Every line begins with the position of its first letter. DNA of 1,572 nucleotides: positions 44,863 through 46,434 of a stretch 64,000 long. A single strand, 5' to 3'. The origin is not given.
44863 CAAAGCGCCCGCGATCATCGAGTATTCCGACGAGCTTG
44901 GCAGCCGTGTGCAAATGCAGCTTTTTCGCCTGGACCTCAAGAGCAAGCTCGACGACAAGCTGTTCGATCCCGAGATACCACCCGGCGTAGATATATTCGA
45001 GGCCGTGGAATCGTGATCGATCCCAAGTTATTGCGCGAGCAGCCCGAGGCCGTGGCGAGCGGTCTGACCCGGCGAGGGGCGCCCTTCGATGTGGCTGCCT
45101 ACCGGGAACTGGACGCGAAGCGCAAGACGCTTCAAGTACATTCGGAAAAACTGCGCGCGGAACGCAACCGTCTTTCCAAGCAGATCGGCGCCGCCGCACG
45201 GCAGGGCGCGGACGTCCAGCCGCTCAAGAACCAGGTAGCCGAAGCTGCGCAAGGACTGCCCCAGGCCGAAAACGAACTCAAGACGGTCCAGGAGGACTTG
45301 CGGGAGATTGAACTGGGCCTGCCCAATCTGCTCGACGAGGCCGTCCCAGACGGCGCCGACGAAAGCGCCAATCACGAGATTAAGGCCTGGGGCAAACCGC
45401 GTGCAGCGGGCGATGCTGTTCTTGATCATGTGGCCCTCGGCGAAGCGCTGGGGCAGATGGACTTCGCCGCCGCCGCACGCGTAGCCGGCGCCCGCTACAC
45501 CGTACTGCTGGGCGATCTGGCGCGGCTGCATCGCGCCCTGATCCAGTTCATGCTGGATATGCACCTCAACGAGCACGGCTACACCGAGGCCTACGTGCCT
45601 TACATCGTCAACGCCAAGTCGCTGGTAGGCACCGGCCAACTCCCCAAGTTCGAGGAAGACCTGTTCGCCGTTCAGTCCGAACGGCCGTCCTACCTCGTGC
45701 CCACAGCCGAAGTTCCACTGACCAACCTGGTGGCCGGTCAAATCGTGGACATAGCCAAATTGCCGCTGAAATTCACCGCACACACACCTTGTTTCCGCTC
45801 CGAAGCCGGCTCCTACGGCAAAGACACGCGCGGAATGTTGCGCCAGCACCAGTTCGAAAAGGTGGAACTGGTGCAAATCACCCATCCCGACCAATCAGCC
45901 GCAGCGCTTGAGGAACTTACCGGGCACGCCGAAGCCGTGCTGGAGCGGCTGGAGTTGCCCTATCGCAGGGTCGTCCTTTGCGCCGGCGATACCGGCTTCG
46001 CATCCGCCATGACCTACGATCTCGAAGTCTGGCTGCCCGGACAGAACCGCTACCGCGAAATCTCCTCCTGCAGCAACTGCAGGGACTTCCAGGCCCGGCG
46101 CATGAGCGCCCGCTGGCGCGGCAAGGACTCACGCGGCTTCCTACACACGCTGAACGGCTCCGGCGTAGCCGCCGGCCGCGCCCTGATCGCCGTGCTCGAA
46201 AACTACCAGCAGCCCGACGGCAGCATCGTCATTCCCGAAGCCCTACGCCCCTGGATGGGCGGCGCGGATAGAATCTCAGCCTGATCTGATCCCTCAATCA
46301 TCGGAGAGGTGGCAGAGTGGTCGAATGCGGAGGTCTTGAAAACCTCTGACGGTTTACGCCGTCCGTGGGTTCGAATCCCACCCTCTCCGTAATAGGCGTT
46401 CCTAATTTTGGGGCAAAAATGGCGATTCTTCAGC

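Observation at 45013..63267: Tandem, decayed genomic islands at the serS / tRNA-Ser(UGA) locus, bounded by three tRNA copies and four serS-derived segments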

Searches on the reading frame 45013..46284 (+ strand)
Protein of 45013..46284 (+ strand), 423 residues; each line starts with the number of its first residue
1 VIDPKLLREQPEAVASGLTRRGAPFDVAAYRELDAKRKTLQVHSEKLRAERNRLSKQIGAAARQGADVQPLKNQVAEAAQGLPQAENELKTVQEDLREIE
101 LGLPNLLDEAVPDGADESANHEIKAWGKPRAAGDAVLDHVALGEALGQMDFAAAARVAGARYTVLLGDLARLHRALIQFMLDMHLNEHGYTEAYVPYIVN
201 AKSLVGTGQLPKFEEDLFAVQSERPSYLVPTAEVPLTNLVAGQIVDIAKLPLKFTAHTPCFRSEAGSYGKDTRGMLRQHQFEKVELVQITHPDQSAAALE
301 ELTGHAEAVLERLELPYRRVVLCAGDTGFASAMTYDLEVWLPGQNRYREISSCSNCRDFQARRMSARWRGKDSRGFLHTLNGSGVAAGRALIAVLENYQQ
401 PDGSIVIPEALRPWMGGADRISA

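Call 10: find_related_loci(query=window:45013-46281:+, collection=genome_contigs, flank=10000)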
Query window:45013-46281:+ (423 aa) in genome_contigs; peptide patterns used: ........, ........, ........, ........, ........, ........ (x = any residue, [..] = any of these).
600 stretches matched a pattern (row limit reached: there are more); 597 encode a relative of the query (tblastn E <= 1e-3); the best 80 are kept; 80 distinct loci.
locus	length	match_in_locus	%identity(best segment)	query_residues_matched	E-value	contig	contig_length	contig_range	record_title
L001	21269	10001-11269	79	1-423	0e+0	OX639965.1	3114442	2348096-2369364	MAG: uncultured Gammaproteobacteria bacterium isolate 3ffbc19d-36f3-4bc2-89c8-cf5f95be8bae genome assembly, chromosome:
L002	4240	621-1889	79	1-423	0e+0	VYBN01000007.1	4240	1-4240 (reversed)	MAG: Gammaproteobacteria bacterium isolate SB0673_bin_2 NODE_4368_length_4240_cov_52.336440, whole genome shotgun sequen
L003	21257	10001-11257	64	1-421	5e-178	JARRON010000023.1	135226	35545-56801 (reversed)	MAG: Gammaproteobacteria bacterium isolate Spart_151_MAG scaffold_333, whole genome shotgun sequence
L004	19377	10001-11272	61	1-422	1e-175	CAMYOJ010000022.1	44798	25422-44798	MAG: uncultured Woeseiaceae bacterium isolate FCS_Gamma_094 genome assembly, contig: scaffold_229, whole genome shotgun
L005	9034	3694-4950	62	1-417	8e-175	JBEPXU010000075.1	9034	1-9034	MAG: Ectothiorhodospiraceae bacterium isolate 02_S197.semibin_refined.091 NODE_2965_length_9034_cov_1.874481, whole geno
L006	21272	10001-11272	59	1-422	7e-174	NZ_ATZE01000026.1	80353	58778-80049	Sedimenticola selenatireducens DSM 17993 A3GODRAFT_scaffold_21.22_C, whole genome shotgun sequence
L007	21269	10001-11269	60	1-421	3e-173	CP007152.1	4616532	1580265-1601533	Marinobacter salarius strain R9SW1, complete genome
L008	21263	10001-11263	60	1-419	1e-171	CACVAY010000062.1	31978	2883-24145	MAG: uncultured Thiotrichaceae bacterium isolate HLG_WM_MAG_07 genome assembly, contig: NODE_237_length_31978_cov_58.719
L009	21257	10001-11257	62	1-417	4e-171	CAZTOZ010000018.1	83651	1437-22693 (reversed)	MAG TPA_asm: uncultured Thiotrichales bacterium isolate binchicken_co219_185 genome assembly, contig: k141_438389, whole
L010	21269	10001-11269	59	1-421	4e-170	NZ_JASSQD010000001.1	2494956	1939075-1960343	Marinobacter albus strain M216 NODE_1_length_2494956_cov_172.315194, whole genome shotgun sequence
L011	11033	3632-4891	59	1-418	3e-170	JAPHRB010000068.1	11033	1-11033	MAG: Gammaproteobacteria bacterium isolate N1D-Bin_4 c_000001244074, whole genome shotgun sequence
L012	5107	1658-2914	60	1-417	4e-172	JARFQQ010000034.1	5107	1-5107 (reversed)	MAG: Gammaproteobacteria bacterium isolate MAG_Ve_Sed_28 k141_1208755, whole genome shotgun sequence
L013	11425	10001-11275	60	1-422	5e-168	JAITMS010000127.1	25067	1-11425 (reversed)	MAG: Azonexus sp. isolate Pmx449_bin29 k119_449417, whole genome shotgun sequence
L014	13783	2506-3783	59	1-423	4e-168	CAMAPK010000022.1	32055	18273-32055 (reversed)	MAG: Nitrosovibrio sp. Nv4 isolate LH-02apr19-167 genome assembly, contig: LH-02apr19-C2692, whole genome shotgun sequen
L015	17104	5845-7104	58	1-418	8e-168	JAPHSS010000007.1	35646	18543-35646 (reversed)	MAG: Gammaproteobacteria bacterium isolate N3S-Bin_1 c_000000163051, whole genome shotgun sequence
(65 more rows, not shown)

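Call 16: find_encoding_contigs(protein=window:45013-46284:+, flank=10000, max_places=8)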
Protein window:45013-46284:+ (423 aa): no gene with exactly this product is on record in the collection.

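Call 21: find_homologous_proteins(query=window:45013-46281:+, max_evalue=1e-100)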
Query window:45013-46281:+ (423 aa): 7995 proteins with E <= 1e-100 among 8000 candidates; the best 120 are listed.
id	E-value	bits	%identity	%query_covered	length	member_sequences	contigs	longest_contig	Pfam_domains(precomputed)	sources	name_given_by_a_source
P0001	6.2e-275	930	99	100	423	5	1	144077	PF00587.31,PF02403.28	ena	-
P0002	2.1e-269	911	96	100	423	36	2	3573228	PF00587.31,PF02403.28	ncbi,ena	-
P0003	2.2e-262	888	94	100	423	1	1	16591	PF00587.31,PF02403.28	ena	-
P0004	2.8e-262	888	94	100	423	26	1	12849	PF00587.31,PF02403.28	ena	-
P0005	4.4e-261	884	94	100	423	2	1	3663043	PF00587.31,PF02403.28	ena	-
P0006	1.2e-260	883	94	100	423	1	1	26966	PF00587.31,PF02403.28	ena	-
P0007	1.4e-259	879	93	100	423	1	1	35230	PF00587.31,PF02403.28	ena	-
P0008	1.1e-258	876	93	100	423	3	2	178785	PF00587.31,PF02403.28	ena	-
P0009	2.8e-243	825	87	100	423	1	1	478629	PF00587.31,PF02403.28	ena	-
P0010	1.3e-239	813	86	100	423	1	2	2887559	PF00587.31,PF02403.28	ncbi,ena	-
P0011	3.5e-233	792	95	88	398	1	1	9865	PF00587.31,PF02403.28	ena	-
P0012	1.2e-229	780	82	100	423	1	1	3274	PF00587.31,PF02403.28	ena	-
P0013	6.2e-227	771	81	100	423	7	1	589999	PF00587.31,PF02403.28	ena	-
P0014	2.4e-226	770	80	100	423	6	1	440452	PF00587.31,PF02403.28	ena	-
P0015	1.8e-224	763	81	100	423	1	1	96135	PF00587.31,PF02403.28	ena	-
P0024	1.0e-221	754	79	100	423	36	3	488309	PF00587.31,PF02403.28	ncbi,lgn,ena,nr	ncbi:MAG: serine--tRNA ligase [Gammaproteobacteria bacterium]|nr:serine--tRNA ligase [Gammaproteobac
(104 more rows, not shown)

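Call 22: find_encoding_contigs(protein=P0001, flank=10000, max_places=4)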
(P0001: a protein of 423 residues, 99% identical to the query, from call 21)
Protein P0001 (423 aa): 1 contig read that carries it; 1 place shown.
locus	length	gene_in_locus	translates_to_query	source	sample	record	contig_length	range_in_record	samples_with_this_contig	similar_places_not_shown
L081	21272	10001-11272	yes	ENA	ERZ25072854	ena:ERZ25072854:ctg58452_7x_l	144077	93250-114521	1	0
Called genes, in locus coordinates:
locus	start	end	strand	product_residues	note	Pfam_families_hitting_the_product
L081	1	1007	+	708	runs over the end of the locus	PF07676:PD40 (faint), PF26550:Tricorn_2nd (faint), PF26549:Tricorn_N, PF00930:DPPIV_N, PF26549:Tricorn_N, PF05448:AXE1 (faint), PF00326:Peptidase_S9, PF12146:Hydrolase_4 (faint)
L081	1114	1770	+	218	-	PF00034:Cytochrom_C, PF13442:Cytochrome_CBB3 (weak)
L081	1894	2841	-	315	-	PF02423:OCD_Mu_crystall, PF01488:Shikimate_DH (weak)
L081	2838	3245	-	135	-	PF22091:DUF6941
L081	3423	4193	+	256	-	PF13442:Cytochrome_CBB3 (faint), PF00034:Cytochrom_C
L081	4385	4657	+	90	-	-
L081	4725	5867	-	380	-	PF04339:FemAB_like, PF13480:Acetyltransf_6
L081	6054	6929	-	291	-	PF07992:Pyr_redox_2, PF13738:Pyr_redox_3, PF00070:Pyr_redox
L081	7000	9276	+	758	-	PF13491:FtsK_4TM, PF17854:FtsK_alpha, PF01580:FtsK_SpoIIIE, PF09397:FtsK_gamma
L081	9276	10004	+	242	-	PF03548:LolA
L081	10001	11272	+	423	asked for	PF02403:Seryl_tRNA_N, PF00587:tRNA-synt_2b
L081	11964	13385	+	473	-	-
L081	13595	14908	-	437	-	PF13701:DDE_Tnp_1_4, PF01609:DDE_Tnp_1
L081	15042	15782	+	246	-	-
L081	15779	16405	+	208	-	-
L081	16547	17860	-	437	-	PF13701:DDE_Tnp_1_4, PF01609:DDE_Tnp_1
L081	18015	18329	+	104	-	-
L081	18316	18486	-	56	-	-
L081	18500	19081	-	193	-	-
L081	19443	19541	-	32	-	-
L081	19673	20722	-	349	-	PF05168:HEPN (weak)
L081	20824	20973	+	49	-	-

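Call 23: find_encoding_contigs(protein=P0002, flank=10000, max_places=4)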
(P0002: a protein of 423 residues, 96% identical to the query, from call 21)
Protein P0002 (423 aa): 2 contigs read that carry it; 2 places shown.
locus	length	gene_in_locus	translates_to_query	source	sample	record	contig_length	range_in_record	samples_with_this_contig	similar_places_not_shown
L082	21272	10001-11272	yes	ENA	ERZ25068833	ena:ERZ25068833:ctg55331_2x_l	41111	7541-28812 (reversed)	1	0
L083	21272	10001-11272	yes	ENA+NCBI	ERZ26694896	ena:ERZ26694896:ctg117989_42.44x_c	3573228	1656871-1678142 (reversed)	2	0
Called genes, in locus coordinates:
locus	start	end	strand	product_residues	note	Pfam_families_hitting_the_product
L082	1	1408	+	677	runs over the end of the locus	PF07676:PD40 (faint), PF26550:Tricorn_2nd (faint), PF26549:Tricorn_N, PF00930:DPPIV_N, PF26549:Tricorn_N, PF05448:AXE1 (faint), PF00326:Peptidase_S9, PF12146:Hydrolase_4 (faint)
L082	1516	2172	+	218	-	PF00034:Cytochrom_C, PF13442:Cytochrome_CBB3 (weak)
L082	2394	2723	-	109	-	PF02423:OCD_Mu_crystall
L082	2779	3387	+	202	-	-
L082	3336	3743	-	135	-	PF22091:DUF6941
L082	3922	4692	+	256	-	PF13442:Cytochrome_CBB3 (faint), PF00034:Cytochrom_C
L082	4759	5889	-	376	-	PF04339:FemAB_like, PF13480:Acetyltransf_6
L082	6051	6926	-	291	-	PF07992:Pyr_redox_2, PF13738:Pyr_redox_3, PF00070:Pyr_redox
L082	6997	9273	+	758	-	PF13491:FtsK_4TM, PF17854:FtsK_alpha, PF01580:FtsK_SpoIIIE, PF09397:FtsK_gamma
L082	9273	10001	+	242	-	PF03548:LolA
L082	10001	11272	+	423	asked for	PF02403:Seryl_tRNA_N, PF00587:tRNA-synt_2b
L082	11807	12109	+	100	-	PF01527:HTH_Tnp_1 (weak)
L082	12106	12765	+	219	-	PF13276:HTH_21, PF00665:rve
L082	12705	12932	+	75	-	PF13683:rve_3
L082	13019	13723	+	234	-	-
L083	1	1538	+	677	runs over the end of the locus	PF07676:PD40 (faint), PF26550:Tricorn_2nd (faint), PF26549:Tricorn_N, PF00930:DPPIV_N, PF26549:Tricorn_N, PF05448:AXE1 (faint), PF00326:Peptidase_S9, PF12146:Hydrolase_4 (faint)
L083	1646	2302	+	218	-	PF00034:Cytochrom_C, PF13442:Cytochrome_CBB3 (weak)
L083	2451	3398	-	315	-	PF02423:OCD_Mu_crystall, PF01488:Shikimate_DH (weak)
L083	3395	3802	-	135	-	PF22091:DUF6941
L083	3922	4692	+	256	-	PF13442:Cytochrome_CBB3 (faint), PF00034:Cytochrom_C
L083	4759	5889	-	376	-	PF04339:FemAB_like, PF13480:Acetyltransf_6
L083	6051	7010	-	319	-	PF07992:Pyr_redox_2, PF13738:Pyr_redox_3, PF00070:Pyr_redox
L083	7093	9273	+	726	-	PF13491:FtsK_4TM, PF17854:FtsK_alpha, PF01580:FtsK_SpoIIIE, PF09397:FtsK_gamma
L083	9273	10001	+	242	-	PF03548:LolA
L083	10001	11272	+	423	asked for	PF02403:Seryl_tRNA_N, PF00587:tRNA-synt_2b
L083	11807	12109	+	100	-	PF01527:HTH_Tnp_1 (weak)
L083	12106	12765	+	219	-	PF13276:HTH_21, PF00665:rve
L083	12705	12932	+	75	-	PF13683:rve_3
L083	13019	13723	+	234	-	-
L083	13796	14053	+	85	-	-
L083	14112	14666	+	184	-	PF01909:NTP_transf_2, PF18765:Polbeta (weak)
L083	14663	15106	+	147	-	PF05168:HEPN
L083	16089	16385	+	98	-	-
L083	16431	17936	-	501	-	PF02661:Fic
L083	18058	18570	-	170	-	-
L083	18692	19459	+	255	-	PF00587:tRNA-synt_2b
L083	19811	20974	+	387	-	PF03781:FGE-sulfatase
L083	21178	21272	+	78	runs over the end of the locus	PF22296:bAvd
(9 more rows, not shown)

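Call 24: find_encoding_contigs(protein=P0005, flank=10000, max_places=4)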
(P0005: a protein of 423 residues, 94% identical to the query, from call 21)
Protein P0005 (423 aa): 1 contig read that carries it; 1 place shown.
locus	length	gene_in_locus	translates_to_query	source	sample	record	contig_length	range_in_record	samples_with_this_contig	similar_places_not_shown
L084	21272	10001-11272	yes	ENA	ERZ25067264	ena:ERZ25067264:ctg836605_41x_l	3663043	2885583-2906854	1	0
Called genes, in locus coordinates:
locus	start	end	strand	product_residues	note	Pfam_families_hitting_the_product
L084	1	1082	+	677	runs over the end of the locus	PF26550:Tricorn_2nd (faint), PF07676:PD40 (faint), PF25174:Beta-prop_THOC3 (faint), PF26549:Tricorn_N, PF00930:DPPIV_N, PF26549:Tricorn_N (weak), PF00326:Peptidase_S9, PF12146:Hydrolase_4 (faint)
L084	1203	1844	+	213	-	PF00034:Cytochrom_C, PF13442:Cytochrome_CBB3 (weak), PF00034:Cytochrom_C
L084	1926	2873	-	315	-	PF02423:OCD_Mu_crystall, PF01488:Shikimate_DH (weak)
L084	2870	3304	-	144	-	PF22091:DUF6941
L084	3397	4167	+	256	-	PF13442:Cytochrome_CBB3 (faint), PF00034:Cytochrom_C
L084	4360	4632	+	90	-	-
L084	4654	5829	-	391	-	PF04339:FemAB_like, PF13480:Acetyltransf_6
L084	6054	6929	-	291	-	PF07992:Pyr_redox_2, PF13738:Pyr_redox_3, PF00070:Pyr_redox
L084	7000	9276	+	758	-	PF13491:FtsK_4TM, PF17854:FtsK_alpha, PF01580:FtsK_SpoIIIE, PF09397:FtsK_gamma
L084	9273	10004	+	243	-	PF03548:LolA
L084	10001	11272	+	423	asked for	PF02403:Seryl_tRNA_N, PF00587:tRNA-synt_2b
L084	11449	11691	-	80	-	PF07878:RHH_5 (faint)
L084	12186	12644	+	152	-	-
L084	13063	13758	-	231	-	PF00665:rve (weak), PF13610:DDE_Tnp_IS240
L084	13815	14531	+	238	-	PF00587:tRNA-synt_2b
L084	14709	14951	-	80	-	PF07878:RHH_5 (faint)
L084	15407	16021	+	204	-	-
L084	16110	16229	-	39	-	-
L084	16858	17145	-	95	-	-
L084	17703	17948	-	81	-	-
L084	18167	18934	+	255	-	PF00587:tRNA-synt_2b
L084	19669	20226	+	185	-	PF15731:MqsA_antitoxin (weak)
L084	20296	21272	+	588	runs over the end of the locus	PF07719:TPR_2 (faint), PF13428:TPR_14 (weak)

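Call 29: find_encoding_contigs(protein=P0008, flank=10000, max_places=3)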
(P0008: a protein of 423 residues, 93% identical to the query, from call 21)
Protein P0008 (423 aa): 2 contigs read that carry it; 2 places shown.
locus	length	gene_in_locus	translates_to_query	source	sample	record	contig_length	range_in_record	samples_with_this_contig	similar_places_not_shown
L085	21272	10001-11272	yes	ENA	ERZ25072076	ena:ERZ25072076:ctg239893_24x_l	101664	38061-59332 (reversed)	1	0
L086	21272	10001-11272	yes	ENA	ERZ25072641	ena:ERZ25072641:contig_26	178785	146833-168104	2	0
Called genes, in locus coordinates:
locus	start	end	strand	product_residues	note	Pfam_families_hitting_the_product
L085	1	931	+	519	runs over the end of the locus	PF02720:DUF222, PF01844:HNH (weak)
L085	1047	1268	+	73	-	-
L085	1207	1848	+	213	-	PF00034:Cytochrom_C, PF13442:Cytochrome_CBB3 (weak), PF00034:Cytochrom_C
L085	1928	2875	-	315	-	PF02423:OCD_Mu_crystall, PF01488:Shikimate_DH (faint)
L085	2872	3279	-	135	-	PF22091:DUF6941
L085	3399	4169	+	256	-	PF13442:Cytochrome_CBB3 (faint), PF00034:Cytochrom_C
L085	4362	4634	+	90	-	-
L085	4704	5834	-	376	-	PF04339:FemAB_like, PF13480:Acetyltransf_6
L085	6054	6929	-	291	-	PF07992:Pyr_redox_2, PF13738:Pyr_redox_3, PF00070:Pyr_redox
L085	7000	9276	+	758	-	PF13491:FtsK_4TM, PF17854:FtsK_alpha, PF01580:FtsK_SpoIIIE, PF09397:FtsK_gamma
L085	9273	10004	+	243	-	PF03548:LolA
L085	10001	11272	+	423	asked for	PF02403:Seryl_tRNA_N, PF00587:tRNA-synt_2b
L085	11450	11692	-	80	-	PF07878:RHH_5 (faint)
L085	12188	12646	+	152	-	-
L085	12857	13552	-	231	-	PF00665:rve (weak), PF13610:DDE_Tnp_IS240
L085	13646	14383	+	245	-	PF13358:DDE_3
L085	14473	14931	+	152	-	PF01909:NTP_transf_2, PF18765:Polbeta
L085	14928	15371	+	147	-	PF05168:HEPN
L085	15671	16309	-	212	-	PF00665:rve (weak), PF13610:DDE_Tnp_IS240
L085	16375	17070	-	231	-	PF13518:HTH_28, PF13551:HTH_29, PF13384:HTH_23 (weak)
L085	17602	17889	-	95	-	-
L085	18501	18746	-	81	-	-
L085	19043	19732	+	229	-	PF00587:tRNA-synt_2b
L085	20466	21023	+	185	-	PF15731:MqsA_antitoxin (weak)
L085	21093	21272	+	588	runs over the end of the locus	PF13424:TPR_12 (faint), PF07719:TPR_2 (faint), PF13428:TPR_14 (weak)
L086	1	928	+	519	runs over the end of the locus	PF02720:DUF222, PF01844:HNH (weak)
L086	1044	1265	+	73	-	-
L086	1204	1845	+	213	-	PF00034:Cytochrom_C, PF13442:Cytochrome_CBB3 (weak), PF00034:Cytochrom_C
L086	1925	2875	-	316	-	PF02423:OCD_Mu_crystall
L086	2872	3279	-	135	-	PF22091:DUF6941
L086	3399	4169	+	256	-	PF13442:Cytochrome_CBB3 (faint), PF00034:Cytochrom_C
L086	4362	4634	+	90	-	-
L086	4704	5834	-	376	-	PF04339:FemAB_like, PF13480:Acetyltransf_6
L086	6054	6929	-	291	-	PF07992:Pyr_redox_2, PF13738:Pyr_redox_3, PF00070:Pyr_redox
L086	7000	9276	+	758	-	PF13491:FtsK_4TM, PF17854:FtsK_alpha, PF01580:FtsK_SpoIIIE, PF09397:FtsK_gamma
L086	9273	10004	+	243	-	PF03548:LolA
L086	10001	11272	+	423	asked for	PF02403:Seryl_tRNA_N, PF00587:tRNA-synt_2b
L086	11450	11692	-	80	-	PF07878:RHH_5 (weak)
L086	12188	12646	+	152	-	-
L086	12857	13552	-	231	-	PF00665:rve (weak), PF13610:DDE_Tnp_IS240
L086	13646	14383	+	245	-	PF13358:DDE_3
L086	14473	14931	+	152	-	PF01909:NTP_transf_2, PF18765:Polbeta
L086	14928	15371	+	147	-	PF05168:HEPN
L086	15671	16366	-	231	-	PF00665:rve (weak), PF13610:DDE_Tnp_IS240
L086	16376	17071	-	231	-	PF13518:HTH_28, PF13551:HTH_29, PF13384:HTH_23 (weak)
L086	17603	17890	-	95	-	-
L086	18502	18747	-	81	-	-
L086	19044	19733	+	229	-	PF00587:tRNA-synt_2b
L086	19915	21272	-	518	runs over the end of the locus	-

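Call 30: find_encoding_contigs(protein=P0009, flank=10000, max_places=2)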
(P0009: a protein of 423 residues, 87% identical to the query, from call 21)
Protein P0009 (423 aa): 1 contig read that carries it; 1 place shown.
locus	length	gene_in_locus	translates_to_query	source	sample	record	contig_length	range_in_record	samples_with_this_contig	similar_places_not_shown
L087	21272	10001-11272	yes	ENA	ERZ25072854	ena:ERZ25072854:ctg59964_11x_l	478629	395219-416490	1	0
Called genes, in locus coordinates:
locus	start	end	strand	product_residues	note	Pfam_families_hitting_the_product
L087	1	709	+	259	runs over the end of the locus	PF00034:Cytochrom_C, PF13442:Cytochrome_CBB3 (faint), PF00034:Cytochrom_C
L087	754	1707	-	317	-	PF02423:OCD_Mu_crystall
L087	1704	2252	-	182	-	PF22091:DUF6941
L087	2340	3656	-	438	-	-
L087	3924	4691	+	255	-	PF13442:Cytochrome_CBB3 (faint), PF00034:Cytochrom_C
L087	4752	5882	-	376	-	PF04339:FemAB_like, PF13480:Acetyltransf_6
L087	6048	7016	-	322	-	PF07992:Pyr_redox_2, PF13738:Pyr_redox_3, PF00070:Pyr_redox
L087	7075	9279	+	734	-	PF13491:FtsK_4TM, PF17854:FtsK_alpha, PF01580:FtsK_SpoIIIE, PF09397:FtsK_gamma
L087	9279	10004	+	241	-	PF03548:LolA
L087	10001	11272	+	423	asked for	PF02403:Seryl_tRNA_N, PF00587:tRNA-synt_2b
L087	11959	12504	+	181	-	PF09617:Cas_GSU0053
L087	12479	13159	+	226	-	-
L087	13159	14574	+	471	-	PF09609:Cas_GSU0054 (faint)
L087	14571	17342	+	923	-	PF22590:Cas3-like_C_2, PF18019:Cas3_HD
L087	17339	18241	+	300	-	-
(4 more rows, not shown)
